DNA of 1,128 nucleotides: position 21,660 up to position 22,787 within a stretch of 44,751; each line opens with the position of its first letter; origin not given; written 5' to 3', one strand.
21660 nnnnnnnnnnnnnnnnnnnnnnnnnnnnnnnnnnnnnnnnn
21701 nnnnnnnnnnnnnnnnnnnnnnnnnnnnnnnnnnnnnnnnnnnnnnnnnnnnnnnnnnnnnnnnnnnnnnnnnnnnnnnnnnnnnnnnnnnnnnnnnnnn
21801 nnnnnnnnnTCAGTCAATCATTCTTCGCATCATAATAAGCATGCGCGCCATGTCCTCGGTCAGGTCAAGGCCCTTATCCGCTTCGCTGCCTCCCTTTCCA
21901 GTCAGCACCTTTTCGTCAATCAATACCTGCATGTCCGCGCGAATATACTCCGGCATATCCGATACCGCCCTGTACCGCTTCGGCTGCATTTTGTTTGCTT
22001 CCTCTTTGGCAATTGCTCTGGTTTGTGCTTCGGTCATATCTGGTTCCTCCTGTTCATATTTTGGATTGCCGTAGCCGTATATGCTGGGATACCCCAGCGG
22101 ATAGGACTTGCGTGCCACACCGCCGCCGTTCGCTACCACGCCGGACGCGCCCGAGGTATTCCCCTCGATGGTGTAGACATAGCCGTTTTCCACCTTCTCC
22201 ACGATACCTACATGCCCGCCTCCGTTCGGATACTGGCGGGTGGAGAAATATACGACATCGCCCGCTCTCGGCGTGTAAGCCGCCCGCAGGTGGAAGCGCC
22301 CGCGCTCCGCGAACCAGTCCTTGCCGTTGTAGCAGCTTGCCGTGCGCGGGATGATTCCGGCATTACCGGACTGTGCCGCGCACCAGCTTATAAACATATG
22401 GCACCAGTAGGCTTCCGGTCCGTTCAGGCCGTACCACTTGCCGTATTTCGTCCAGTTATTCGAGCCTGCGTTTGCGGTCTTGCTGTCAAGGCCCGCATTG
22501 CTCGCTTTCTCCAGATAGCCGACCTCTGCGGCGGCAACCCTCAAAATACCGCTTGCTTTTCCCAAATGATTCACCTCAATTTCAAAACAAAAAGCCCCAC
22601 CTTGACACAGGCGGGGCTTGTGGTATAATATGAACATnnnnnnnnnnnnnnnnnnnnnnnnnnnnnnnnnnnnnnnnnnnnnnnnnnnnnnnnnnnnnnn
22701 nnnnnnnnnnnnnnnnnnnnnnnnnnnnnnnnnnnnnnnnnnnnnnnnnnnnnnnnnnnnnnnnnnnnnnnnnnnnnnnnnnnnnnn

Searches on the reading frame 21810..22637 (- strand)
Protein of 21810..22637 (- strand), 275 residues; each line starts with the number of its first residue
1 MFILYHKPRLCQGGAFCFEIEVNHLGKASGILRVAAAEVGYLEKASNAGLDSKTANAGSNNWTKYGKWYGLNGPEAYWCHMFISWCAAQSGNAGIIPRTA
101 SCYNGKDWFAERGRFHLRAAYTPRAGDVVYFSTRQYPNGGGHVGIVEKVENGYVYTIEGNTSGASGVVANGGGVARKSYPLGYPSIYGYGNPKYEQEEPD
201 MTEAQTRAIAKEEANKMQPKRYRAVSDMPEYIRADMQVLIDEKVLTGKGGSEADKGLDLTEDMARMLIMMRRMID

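Call 42: search_protein_families(library=phrogs, proteins=[window:21810-22637:-], max_evalue=0.001)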
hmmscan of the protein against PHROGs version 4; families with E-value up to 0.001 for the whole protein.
window:21810-22637:- (275 aa): 7 families
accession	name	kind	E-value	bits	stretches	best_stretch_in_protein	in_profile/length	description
phrog_9589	-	lysis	1.9e-34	120.9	1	29-222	5-189/281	endolysin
phrog_38078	-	unknown function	1.3e-32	114.6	2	102-193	118-208/423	-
phrog_21357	-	lysis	2.6e-20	73.8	1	58-202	20-168/225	endolysin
phrog_21825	-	lysis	7.8e-20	72.5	1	29-196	5-167/289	endolysin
phrog_7887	-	lysis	4.1e-07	30.9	1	121-221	72-164/238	endolysin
phrog_1259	-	tail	1.3e-06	27.4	1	67-165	1020-1113/1179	baseplate hub subunit and tail lysozyme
phrog_8577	-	lysis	0.00022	21.4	1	119-197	70-161/453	endolysin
